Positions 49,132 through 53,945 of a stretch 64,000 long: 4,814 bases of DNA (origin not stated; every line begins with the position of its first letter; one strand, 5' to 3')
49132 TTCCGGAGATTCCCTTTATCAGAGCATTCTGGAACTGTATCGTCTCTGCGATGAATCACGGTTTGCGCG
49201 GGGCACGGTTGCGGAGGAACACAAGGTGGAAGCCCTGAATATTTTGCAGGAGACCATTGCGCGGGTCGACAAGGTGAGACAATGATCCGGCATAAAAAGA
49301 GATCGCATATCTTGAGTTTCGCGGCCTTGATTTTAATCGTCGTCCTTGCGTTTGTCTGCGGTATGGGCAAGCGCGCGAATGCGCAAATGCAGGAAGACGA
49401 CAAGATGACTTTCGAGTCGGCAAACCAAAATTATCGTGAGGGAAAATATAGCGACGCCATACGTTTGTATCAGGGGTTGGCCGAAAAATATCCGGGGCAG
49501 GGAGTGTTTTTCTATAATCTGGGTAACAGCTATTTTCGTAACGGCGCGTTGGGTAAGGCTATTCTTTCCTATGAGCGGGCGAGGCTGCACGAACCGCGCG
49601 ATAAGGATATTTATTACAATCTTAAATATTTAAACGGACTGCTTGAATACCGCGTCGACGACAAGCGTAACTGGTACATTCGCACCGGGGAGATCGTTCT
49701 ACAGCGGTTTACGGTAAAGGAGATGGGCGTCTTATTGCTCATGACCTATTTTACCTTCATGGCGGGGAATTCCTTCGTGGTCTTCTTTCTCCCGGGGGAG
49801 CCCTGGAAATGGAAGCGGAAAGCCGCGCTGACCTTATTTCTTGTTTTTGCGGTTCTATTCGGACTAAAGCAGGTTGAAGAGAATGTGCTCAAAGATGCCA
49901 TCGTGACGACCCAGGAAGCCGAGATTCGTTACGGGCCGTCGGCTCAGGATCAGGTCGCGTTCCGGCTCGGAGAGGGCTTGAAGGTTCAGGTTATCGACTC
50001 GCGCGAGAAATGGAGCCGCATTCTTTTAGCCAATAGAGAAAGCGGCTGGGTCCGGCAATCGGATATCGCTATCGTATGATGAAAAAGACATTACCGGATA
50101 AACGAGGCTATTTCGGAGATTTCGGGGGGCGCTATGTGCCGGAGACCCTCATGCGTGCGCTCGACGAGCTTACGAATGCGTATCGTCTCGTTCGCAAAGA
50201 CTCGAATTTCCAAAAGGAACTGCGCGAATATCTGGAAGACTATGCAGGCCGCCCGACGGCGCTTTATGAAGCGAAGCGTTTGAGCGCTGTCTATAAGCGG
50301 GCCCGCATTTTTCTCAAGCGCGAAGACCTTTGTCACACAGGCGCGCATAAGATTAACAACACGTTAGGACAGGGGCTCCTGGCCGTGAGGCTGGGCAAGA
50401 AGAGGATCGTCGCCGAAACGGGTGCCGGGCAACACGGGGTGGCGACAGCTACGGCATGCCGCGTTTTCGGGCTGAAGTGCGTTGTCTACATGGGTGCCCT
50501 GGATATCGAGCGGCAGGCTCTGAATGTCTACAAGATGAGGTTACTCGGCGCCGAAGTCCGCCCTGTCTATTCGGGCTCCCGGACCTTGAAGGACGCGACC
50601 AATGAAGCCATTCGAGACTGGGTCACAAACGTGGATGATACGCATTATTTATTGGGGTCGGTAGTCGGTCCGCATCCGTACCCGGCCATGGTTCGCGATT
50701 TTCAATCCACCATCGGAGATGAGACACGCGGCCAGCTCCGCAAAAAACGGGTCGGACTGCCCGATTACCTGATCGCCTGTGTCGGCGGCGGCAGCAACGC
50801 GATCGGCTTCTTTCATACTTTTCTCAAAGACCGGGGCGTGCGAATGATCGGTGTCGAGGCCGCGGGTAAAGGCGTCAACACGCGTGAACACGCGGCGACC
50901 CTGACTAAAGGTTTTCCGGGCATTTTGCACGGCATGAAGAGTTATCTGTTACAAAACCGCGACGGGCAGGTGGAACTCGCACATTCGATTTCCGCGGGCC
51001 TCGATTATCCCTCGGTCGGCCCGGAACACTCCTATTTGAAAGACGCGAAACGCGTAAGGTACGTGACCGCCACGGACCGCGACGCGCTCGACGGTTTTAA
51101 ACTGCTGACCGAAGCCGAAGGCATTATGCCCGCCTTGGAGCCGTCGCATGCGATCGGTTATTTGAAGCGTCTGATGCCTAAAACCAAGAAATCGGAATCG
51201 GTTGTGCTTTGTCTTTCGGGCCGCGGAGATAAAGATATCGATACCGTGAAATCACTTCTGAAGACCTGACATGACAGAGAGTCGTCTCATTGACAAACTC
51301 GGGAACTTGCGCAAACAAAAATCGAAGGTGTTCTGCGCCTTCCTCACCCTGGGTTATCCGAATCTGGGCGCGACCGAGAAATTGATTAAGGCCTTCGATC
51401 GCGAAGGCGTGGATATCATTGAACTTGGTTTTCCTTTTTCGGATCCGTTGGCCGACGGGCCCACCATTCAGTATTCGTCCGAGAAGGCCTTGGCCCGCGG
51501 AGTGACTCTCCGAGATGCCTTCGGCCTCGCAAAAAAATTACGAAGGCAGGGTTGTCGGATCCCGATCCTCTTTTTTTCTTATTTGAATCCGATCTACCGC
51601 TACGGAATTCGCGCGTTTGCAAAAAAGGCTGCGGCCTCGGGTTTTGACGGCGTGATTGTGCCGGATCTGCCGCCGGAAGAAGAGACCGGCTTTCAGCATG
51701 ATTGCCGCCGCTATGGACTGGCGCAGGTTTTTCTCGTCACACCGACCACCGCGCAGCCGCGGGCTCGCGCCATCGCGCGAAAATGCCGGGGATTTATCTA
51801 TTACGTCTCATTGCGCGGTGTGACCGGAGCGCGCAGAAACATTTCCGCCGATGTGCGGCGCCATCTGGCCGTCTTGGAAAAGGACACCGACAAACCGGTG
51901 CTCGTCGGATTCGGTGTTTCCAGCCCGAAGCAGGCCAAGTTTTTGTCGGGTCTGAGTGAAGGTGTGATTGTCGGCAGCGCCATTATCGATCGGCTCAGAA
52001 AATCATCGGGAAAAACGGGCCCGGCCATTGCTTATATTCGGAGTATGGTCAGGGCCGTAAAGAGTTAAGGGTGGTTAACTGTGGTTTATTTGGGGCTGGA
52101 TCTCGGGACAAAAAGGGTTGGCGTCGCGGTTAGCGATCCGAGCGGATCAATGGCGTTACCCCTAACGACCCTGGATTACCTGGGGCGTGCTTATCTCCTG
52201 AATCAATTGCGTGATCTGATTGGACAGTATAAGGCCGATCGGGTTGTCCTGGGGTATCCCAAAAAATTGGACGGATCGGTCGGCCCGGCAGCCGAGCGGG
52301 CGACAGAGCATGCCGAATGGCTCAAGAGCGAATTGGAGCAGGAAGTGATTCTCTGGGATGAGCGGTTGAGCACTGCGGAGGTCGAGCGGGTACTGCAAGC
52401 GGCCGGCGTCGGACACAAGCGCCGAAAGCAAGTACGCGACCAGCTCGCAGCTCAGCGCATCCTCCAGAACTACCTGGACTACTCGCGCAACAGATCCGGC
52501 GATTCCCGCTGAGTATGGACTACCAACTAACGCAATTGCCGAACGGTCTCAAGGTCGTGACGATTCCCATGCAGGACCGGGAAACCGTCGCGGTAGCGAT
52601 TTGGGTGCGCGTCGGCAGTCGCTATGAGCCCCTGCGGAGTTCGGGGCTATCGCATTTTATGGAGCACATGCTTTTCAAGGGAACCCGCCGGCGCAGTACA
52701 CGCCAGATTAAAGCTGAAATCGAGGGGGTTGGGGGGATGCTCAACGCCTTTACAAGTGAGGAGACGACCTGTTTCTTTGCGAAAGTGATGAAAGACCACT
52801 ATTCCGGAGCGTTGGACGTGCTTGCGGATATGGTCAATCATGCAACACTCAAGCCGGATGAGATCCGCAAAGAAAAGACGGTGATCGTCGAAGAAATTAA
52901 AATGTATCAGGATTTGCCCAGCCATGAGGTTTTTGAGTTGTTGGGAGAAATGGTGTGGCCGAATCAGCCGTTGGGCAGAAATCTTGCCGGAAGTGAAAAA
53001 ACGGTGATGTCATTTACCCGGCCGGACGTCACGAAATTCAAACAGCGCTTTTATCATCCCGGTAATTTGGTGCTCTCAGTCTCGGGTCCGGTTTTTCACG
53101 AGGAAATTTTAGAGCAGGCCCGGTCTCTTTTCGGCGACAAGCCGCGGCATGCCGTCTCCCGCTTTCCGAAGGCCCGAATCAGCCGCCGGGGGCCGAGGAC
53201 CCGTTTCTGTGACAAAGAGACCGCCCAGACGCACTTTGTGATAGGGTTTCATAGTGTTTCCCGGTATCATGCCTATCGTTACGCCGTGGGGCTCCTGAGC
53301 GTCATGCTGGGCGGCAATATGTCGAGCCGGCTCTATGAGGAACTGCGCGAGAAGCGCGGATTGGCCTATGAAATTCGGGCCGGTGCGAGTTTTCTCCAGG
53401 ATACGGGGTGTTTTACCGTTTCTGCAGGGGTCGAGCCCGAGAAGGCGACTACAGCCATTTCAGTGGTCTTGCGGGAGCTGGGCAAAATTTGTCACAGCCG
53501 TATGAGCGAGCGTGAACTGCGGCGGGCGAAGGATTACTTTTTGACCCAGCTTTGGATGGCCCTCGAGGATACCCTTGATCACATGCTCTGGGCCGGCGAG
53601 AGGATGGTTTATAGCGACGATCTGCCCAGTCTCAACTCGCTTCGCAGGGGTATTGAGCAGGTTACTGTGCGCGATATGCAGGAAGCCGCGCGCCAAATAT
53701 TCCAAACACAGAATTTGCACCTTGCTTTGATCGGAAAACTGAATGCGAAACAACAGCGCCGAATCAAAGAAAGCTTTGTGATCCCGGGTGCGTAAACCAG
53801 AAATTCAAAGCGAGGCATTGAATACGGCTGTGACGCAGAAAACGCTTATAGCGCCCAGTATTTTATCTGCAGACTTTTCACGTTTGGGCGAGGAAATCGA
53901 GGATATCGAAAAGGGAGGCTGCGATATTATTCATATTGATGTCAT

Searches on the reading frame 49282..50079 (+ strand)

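Call 44: search_protein_families(library=pfam, proteins=[window:49282-50079:+], max_evalue=0.01)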
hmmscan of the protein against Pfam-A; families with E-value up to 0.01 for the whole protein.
window:49282-50079:+ (265 aa): 12 families
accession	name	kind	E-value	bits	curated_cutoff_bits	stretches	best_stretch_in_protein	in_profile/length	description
PF06347.19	SH3_4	-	1.3e-07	31.7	24.1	1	212-262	4-54/56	Bacterial SH3 domain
PF07719.23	TPR_2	-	1.9e-07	31.1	27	1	77-106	4-33/34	Tetratricopeptide repeat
PF13432.12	TPR_16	-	9.2e-07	29.6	32.7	1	51-100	8-57/65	Tetratricopeptide repeat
PF00515.34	TPR_1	-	1.6e-06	28.1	27.8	1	77-106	4-33/34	Tetratricopeptide repeat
PF13428.12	TPR_14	-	1e-05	26.2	23.5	0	78-114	5-41/44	Tetratricopeptide repeat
PF14559.12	TPR_19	-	3.3e-05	24.6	25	1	52-114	3-64/68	Tetratricopeptide repeat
PF08239.17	SH3_3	-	0.00018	22.1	27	1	215-262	5-53/54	Bacterial SH3 domain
PF13174.12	TPR_6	-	0.0003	21.7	26.3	0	50-71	10-31/33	Tetratricopeptide repeat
PF13414.12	TPR_11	-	0.001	19.2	26.8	1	81-114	1-34/42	TPR repeat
PF13431.12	TPR_17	-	0.0092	16.6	24.4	0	62-94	1-33/34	Tetratricopeptide repeat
PF13176.12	TPR_7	-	0.0093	16.4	27.9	0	52-67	11-26/36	Tetratricopeptide repeat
PF13525.12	YfiO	-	0.0096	16.2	25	0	37-128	2-95/203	Outer membrane lipoprotein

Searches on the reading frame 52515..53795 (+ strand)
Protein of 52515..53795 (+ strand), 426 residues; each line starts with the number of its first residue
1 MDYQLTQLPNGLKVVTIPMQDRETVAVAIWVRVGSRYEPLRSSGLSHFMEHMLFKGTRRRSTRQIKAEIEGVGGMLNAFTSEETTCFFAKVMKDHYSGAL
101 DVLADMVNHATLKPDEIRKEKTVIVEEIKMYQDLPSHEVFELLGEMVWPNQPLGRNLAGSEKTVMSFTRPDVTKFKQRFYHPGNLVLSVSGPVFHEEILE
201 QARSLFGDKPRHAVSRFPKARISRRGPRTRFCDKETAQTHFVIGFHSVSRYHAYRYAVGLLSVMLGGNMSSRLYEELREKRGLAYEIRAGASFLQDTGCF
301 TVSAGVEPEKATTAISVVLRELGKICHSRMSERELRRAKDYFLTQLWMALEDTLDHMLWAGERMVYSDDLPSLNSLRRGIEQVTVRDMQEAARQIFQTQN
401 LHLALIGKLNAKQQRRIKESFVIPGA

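Call 44: search_protein_families(library=pfam, proteins=[window:52515-53795:+], max_evalue=0.01)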
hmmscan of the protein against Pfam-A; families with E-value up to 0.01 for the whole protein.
window:52515-53795:+ (426 aa): 2 families
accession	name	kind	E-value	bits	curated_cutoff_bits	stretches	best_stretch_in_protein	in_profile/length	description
PF05193.26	Peptidase_M16_C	-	5.9e-43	147.3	23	1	166-340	1-179/181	Peptidase M16 inactive domain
PF00675.25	Peptidase_M16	-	7.8e-41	139.9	22.3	1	14-159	2-147/149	Insulinase (Peptidase family M16)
